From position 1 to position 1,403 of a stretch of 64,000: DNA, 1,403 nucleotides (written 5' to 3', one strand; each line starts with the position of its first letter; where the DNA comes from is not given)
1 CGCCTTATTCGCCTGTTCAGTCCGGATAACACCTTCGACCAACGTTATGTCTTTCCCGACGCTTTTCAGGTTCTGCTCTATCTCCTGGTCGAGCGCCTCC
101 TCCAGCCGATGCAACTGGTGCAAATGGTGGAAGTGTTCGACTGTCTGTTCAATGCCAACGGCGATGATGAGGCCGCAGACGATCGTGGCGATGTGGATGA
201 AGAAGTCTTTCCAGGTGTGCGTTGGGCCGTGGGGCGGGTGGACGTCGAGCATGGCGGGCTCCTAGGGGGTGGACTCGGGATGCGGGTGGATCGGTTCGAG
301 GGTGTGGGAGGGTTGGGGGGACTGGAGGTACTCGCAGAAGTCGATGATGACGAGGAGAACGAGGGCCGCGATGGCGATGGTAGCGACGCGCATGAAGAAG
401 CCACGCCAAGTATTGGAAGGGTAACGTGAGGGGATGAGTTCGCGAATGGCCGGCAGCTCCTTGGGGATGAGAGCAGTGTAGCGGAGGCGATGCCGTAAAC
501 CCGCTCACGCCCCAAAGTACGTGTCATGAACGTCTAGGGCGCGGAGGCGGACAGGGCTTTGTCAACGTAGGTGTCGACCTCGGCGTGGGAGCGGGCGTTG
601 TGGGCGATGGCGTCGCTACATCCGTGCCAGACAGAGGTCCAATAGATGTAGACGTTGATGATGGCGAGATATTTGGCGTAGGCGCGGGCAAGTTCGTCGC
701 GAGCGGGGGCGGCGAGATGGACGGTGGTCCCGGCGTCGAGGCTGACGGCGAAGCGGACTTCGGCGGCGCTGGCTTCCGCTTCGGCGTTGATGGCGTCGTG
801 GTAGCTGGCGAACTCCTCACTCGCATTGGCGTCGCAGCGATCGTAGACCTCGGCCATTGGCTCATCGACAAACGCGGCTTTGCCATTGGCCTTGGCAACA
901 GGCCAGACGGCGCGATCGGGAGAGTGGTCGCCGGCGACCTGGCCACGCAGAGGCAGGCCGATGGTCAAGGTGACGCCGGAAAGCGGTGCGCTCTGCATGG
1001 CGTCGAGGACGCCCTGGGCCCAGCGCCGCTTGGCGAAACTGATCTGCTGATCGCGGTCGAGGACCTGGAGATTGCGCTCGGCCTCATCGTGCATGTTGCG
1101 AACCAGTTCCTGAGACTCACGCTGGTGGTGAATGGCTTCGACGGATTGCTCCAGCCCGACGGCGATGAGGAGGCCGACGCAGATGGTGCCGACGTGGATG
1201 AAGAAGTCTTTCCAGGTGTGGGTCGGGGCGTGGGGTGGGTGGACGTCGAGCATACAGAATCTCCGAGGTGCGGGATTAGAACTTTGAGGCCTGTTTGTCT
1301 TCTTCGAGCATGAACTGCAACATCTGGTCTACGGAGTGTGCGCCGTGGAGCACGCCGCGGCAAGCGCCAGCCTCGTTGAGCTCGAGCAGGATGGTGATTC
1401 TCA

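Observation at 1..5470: Tandem array of eight HPPH-module membrane-protein genes: constant 5' module, two classes of variable C-terminal domain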

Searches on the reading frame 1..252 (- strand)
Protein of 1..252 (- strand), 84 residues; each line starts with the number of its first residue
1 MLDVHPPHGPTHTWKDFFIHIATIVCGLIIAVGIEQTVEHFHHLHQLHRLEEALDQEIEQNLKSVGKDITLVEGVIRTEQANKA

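Call 14: find_related_loci(query=A1, collection=genome_contigs, flank=10000)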
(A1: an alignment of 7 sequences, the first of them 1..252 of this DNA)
Query A1 (84 aa) in genome_contigs; peptide patterns used: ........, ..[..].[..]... (x = any residue, [..] = any of these).
172 stretches matched a pattern; 159 encode a relative of the query (tblastn E <= 1e-3); the best 80 are kept; 74 distinct loci.
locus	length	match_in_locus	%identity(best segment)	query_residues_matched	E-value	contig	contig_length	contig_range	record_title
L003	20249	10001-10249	63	1-83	1e-32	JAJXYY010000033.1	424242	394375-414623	MAG: Acidobacteria bacterium isolate BP7.bin24 NODE_6_length_424242_cov_3.339163, whole genome shotgun sequence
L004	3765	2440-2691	61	1-84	7e-32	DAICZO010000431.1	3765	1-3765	MAG TPA_asm: Acidobacteriaceae bacterium isolate clean1821 k141_204982, whole genome shotgun sequence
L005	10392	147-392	56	1-82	8e-29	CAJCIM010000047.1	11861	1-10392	Acidobacteriaceae bacterium isolate BOG_genome_mining.202 genome assembly, contig: k141_5773512, whole genome shotgun se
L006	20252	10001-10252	57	1-84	8e-29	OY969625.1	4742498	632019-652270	MAG: uncultured Acidobacteriaceae bacterium isolate MFD09495.bin.1.66 genome assembly, chromosome: 1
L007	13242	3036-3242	68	1-69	4e-28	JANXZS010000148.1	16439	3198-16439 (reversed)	MAG: Acidobacteriaceae bacterium isolate GL140_4_metabat_397 GL140_4_k141_1197374, whole genome shotgun sequence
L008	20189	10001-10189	73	1-63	4e-28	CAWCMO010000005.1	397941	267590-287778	MAG: uncultured Acidobacteriaceae bacterium isolate MFD04540.bin.2.48 genome assembly, contig: contig_16836, whole genom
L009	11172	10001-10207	68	1-69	4e-28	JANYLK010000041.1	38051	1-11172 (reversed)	MAG: Granulicella sp. isolate GL140_6_metabinner_22 GL140_6_k141_1339321, whole genome shotgun sequence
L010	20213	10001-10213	62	1-71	2e-27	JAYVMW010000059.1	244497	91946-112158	MAG: Oxalobacteraceae bacterium isolate GL61_DN_metabinner_3_sub GL61_DN_metabinner_3_sub_58, whole genome shotgun seque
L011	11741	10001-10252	57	1-84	6e-27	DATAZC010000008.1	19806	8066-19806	MAG TPA_asm: Acidobacteriaceae bacterium isolate SMAG_U5695 k141_931132, whole genome shotgun sequence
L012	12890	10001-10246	60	1-82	5e-27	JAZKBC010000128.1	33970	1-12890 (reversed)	MAG: Acidobacteriota bacterium isolate ADI_H3L2_1_122_18_3-bin059_1 ADIH3L21_B059_1_000000000128, whole genome shotgun s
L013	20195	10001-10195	71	1-65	6e-27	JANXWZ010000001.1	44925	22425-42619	MAG: Rhodanobacteraceae bacterium isolate GL140_2_metabat_322 GL140_2_k141_1108129, whole genome shotgun sequence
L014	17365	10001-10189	68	1-63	2e-26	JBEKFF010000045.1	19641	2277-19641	MAG: Acidobacteriaceae bacterium isolate SPRUCE 223 SPRUCE_223_45, whole genome shotgun sequence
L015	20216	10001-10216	61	1-72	3e-26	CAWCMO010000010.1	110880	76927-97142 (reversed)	MAG: uncultured Acidobacteriaceae bacterium isolate MFD04540.bin.2.48 genome assembly, contig: contig_23350, whole genom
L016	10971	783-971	65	1-63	7e-26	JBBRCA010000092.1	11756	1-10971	MAG: Terriglobales bacterium isolate Co_metawrap_2379 Cmw_2379_k141_16657032_length_11756_cov_7.9976, whole genome shotg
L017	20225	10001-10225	57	1-75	6e-26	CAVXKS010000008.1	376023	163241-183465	MAG: uncultured Acidobacteriaceae bacterium isolate MFD09603.bin.1.278 genome assembly, contig: contig_4986, whole genom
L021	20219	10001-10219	63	1-75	3e-25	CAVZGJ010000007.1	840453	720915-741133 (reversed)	MAG: uncultured Acidobacteriaceae bacterium isolate MFD05521.bin.3.61 genome assembly, contig: contig_27724, whole genom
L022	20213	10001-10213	58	1-71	4e-25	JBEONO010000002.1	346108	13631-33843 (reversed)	Oxalobacteraceae bacterium GrIS 1.18 Ga0418725_002, whole genome shotgun sequence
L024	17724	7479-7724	55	1-82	7e-25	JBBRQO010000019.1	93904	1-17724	MAG: Steroidobacterales bacterium isolate metawrap_la1_46 W_la1_46_k141_259797L_93904_cov_39.5759, whole genome shotgun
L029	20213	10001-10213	61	1-71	1e-24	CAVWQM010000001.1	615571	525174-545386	MAG: uncultured Acidobacteriaceae bacterium isolate MFD04967.bin.1.10 genome assembly, contig: contig_11254, whole genom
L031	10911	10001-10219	58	1-73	3e-24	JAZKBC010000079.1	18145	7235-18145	MAG: Acidobacteriota bacterium isolate ADI_H3L2_1_122_18_3-bin059_1 ADIH3L21_B059_1_000000000079, whole genome shotgun s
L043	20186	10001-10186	69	1-62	2e-23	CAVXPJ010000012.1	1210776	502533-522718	MAG: uncultured Acidobacteriaceae bacterium isolate MFD04540.bin.2.95 genome assembly, contig: contig_6358, whole genome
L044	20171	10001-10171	70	1-57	2e-23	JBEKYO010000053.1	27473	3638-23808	MAG: Steroidobacteraceae bacterium isolate SPRUCE 677 SPRUCE_677_53, whole genome shotgun sequence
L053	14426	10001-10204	57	1-68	2e-22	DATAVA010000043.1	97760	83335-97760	MAG TPA_asm: Steroidobacteraceae bacterium isolate SMAG_U5587 k141_1218089, whole genome shotgun sequence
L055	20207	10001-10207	57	1-69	1e-22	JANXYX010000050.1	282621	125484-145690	MAG: Granulicella sp. isolate GL140_4_metabat_128 GL140_4_k141_2282107, whole genome shotgun sequence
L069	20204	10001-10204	63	1-68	5e-23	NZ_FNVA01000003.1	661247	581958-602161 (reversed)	Bryocella elongata strain DSM 22489, whole genome shotgun sequence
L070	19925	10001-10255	56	1-78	4e-27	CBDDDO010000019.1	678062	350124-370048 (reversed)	MAG: Granulicella sp. isolate b5ac6521-ea55-43ef-b9b9-69075def676b genome assembly, contig: ctg132357, whole genome shot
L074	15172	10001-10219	48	1-73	2e-19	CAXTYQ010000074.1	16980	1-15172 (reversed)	MAG TPA_asm: uncultured Acidobacteriaceae bacterium isolate public_SRR2387885_metawrap_bin.6 genome assembly, contig: pu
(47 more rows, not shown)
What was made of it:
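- The family is confined to bacteria of acidic peat, tundra and glacier soils (call 14).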

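Call 35: search_protein_families(library=pfam, proteins=[L029:6836-8566:+, L074:10773-12572:+, L021:2692-4302:+, L043:11829-13892:+, L055:7040-7576:+, L070:7647-8192:-, L029:4360-4863:-, L069:8472-9743:+, L010:6891-8705:+, L031:2173-3600:+], max_evalue=0.001)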
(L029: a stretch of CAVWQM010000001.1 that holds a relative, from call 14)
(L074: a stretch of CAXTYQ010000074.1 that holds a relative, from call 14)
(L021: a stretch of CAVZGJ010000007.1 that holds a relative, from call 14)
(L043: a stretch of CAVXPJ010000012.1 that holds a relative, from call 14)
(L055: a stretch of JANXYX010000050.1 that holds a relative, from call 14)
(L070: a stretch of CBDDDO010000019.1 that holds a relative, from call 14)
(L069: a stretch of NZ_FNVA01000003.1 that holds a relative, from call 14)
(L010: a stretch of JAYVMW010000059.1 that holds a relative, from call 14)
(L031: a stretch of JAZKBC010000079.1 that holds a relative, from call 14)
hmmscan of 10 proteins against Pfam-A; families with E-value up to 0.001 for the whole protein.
L029:6836-8566:+ (576 aa): 1 family
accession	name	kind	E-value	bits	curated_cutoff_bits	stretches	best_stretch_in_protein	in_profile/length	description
PF03738.19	GSP_synth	-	1.2e-137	459.5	29.3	1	188-574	1-370/371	Glutathionylspermidine synthase preATP-grasp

L074:10773-12572:+ (599 aa): 4 families
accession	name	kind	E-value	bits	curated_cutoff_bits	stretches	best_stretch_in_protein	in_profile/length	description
PF02826.25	2-Hacid_dh_C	-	1.3e-57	194.5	25.1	1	154-328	1-178/178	D-isomer specific 2-hydroxyacid dehydrogenase, NAD binding domain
PF00389.36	2-Hacid_dh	-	4e-36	124.1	24.6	1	50-360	1-134/134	D-isomer specific 2-hydroxyacid dehydrogenase, catalytic domain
PF19304.4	PGDH_inter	-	4.9e-17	62.6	27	1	372-494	2-117/119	D-3-phosphoglycerate dehydrogenase intervening domain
PF01842.31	ACT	-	7.4e-07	29.3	27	1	508-544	2-38/66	ACT domain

L021:2692-4302:+ (536 aa): 1 family
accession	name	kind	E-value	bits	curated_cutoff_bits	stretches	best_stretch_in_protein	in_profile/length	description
PF00266.25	Aminotran_5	-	6.5e-10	38.9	21.5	1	114-235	32-159/371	Aminotransferase class-V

L043:11829-13892:+ (687 aa): 1 family
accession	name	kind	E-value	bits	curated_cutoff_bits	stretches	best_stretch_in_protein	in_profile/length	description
PF09723.15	Zn_ribbon_8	-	1.1e-07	32.2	34.4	1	582-612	10-41/41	Zinc ribbon domain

L055:7040-7576:+ (178 aa): 0 families

L070:7647-8192:- (181 aa): 1 family
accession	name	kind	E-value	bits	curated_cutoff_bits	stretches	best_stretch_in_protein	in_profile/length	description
PF06172.17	Cupin_5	-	1.3e-41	142.3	25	1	9-144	6-137/139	Cupin superfamily (DUF985)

L029:4360-4863:- (167 aa): 1 family
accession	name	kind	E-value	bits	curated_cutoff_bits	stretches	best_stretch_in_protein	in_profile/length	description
PF09424.15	YqeY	-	4.7e-38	130.9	27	1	15-165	2-143/143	Yqey-like protein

L069:8472-9743:+ (423 aa): 1 family
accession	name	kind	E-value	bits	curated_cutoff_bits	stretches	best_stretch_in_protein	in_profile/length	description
PF00144.29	Beta-lactamase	-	1.1e-49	169.8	27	1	43-352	11-311/329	Beta-lactamase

L010:6891-8705:+ (604 aa): 4 families
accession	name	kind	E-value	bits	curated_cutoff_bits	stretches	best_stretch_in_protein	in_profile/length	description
PF00664.28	ABC_membrane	-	4.3e-37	128.7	28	1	52-319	4-271/274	ABC transporter transmembrane region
PF00005.33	ABC_tran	-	3.3e-30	105.9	25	1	381-529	1-137/137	ABC transporter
PF02463.25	SMC_N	-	1.2e-07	31.9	40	1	500-571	136-211/220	RecF/RecN/SMC N terminal domain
PF13191.12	AAA_16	-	6e-05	24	32.6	1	391-547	24-160/167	AAA ATPase domain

L031:2173-3600:+ (475 aa): 3 families
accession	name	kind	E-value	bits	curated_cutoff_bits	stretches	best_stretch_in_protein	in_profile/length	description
PF13462.12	Thioredoxin_4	-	5.9e-20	72.5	23.2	1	240-415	9-165/165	Thioredoxin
PF01323.26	DSBA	-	2.3e-06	27.9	25.6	0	248-290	2-42/191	DSBA-like thioredoxin domain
PF13098.12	Thioredoxin_2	-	2.6e-05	25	27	0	247-286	8-49/104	Thioredoxin-like domain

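Call 48: search_protein_families(library=pfam, proteins=[L010:8725-9291:+, L010:9515-9928:-, L010:11910-12233:+, L022:11216-12712:+, L024:6148-7059:+, L024:8259-8654:-, L024:8741-10255:-, L044:8305-9705:+, L044:10938-11435:-, L053:8608-9645:-], max_evalue=0.001)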
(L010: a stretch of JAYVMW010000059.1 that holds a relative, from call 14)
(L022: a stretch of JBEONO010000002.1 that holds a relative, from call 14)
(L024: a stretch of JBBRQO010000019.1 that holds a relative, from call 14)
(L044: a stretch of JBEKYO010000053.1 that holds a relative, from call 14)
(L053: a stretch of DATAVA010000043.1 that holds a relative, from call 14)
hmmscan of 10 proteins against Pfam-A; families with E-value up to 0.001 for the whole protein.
L010:8725-9291:+ (188 aa): 2 families
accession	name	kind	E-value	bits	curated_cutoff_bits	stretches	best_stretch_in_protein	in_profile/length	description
PF10604.15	Polyketide_cyc2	-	3.1e-16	60.4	27.4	1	40-187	2-142/142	Polyketide cyclase / dehydrase and lipid transport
PF08327.17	AHSA1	-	0.00014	22.5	22.1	1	49-165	1-108/125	Activator of Hsp90 ATPase homolog 1-like protein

L010:9515-9928:- (137 aa): 1 family
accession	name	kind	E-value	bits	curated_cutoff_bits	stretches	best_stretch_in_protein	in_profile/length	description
PF13495.12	Phage_int_SAM_4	-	1.8e-13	51.1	27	1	58-133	1-78/85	Phage integrase, N-terminal SAM-like domain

L010:11910-12233:+ (107 aa): 2 families
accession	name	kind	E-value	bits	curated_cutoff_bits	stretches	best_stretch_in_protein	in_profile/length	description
PF01381.28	HTH_3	-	2.8e-06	27.7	23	1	54-95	3-44/55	Helix-turn-helix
PF15731.11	MqsA_antitoxin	-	0.00057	20.4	30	1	49-101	71-123/131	Antitoxin component of bacterial toxin-antitoxin system, MqsA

L022:11216-12712:+ (498 aa): 1 family
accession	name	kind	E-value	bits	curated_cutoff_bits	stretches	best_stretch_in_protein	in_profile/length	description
PF03572.23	Peptidase_S41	-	7.3e-16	58.6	24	1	262-427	2-124/165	Peptidase family S41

L024:6148-7059:+ (303 aa): 1 family
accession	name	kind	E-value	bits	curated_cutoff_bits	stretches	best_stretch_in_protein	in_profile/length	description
PF19147.5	DUF5829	-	2.1e-36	126.4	33.8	1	28-277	2-259/265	Family of unknown function (DUF5829)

L024:8259-8654:- (131 aa): 1 family
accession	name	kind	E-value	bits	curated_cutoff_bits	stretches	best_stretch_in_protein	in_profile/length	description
PF01850.27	PIN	-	1e-07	33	23.6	1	6-125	5-117/120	PIN domain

L024:8741-10255:- (504 aa): 2 families
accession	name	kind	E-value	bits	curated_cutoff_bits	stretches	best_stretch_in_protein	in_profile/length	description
PF04389.22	Peptidase_M28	-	1.5e-27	97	21.3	1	296-484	1-190/193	Peptidase family M28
PF01546.33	Peptidase_M20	-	8.5e-08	32.8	24.6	1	323-386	30-91/206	Peptidase family M20/M25/M40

L044:8305-9705:+ (466 aa): 1 family
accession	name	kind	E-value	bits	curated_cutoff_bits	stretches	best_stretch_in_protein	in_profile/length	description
PF13884.11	Peptidase_S74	-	2.7e-12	47.2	22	1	342-395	1-57/58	Chaperone of endosialidase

L044:10938-11435:- (165 aa): 0 families

L053:8608-9645:- (345 aa): 2 families
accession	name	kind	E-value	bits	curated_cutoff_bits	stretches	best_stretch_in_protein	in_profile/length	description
PF00034.26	Cytochrom_C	-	9.4e-12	46.5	21.3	1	116-188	11-88/90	Cytochrome c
PF13442.11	Cytochrome_CBB3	-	5.3e-07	30.3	27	0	116-185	13-67/68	Cytochrome C oxidase, cbb3-type, subunit III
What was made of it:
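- Proteobacterial copies sit next to an integrase fragment, HTH/MqsA-like, PIN and Peptidase_S74 genes (call 48).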

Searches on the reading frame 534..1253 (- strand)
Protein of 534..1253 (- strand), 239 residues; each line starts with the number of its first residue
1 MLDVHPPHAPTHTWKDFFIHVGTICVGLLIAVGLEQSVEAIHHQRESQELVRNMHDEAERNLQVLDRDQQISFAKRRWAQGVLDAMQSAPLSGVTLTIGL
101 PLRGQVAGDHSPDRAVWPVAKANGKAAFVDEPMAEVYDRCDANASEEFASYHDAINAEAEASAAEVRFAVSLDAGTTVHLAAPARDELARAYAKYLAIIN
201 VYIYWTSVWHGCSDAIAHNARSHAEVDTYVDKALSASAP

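Call 3: search_protein_families(library=pfam, proteins=[window:534-1253:-], max_evalue=1)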
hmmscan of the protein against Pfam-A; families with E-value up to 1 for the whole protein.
window:534-1253:- (239 aa): 0 families

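Call 6: search_protein_families(library=ncbifam, proteins=[window:534-1253:-], max_evalue=1)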
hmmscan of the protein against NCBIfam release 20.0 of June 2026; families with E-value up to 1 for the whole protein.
window:534-1253:- (239 aa): 1 family
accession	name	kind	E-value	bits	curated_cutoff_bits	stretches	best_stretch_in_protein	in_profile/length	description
TIGR02471.1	sucr_syn_bact_C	equivalog_domain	0.11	12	209.75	1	55-87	203-232/236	sucrose-phosphate synthase, sucrose phosphatase-like domain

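Call 30: search_protein_families(library=padloc, proteins=[window:534-1253:-], max_evalue=1)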
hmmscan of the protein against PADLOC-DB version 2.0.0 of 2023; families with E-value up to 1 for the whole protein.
window:534-1253:- (239 aa): 0 families

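Call 64: search_protein_families(library=phrogs, proteins=[window:534-1253:-], max_evalue=0.1)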
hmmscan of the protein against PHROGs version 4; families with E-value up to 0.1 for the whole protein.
window:534-1253:- (239 aa): 1 family
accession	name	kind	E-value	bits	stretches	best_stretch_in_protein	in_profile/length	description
phrog_2519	-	unknown function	0.017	16.7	0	160-196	12-48/90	-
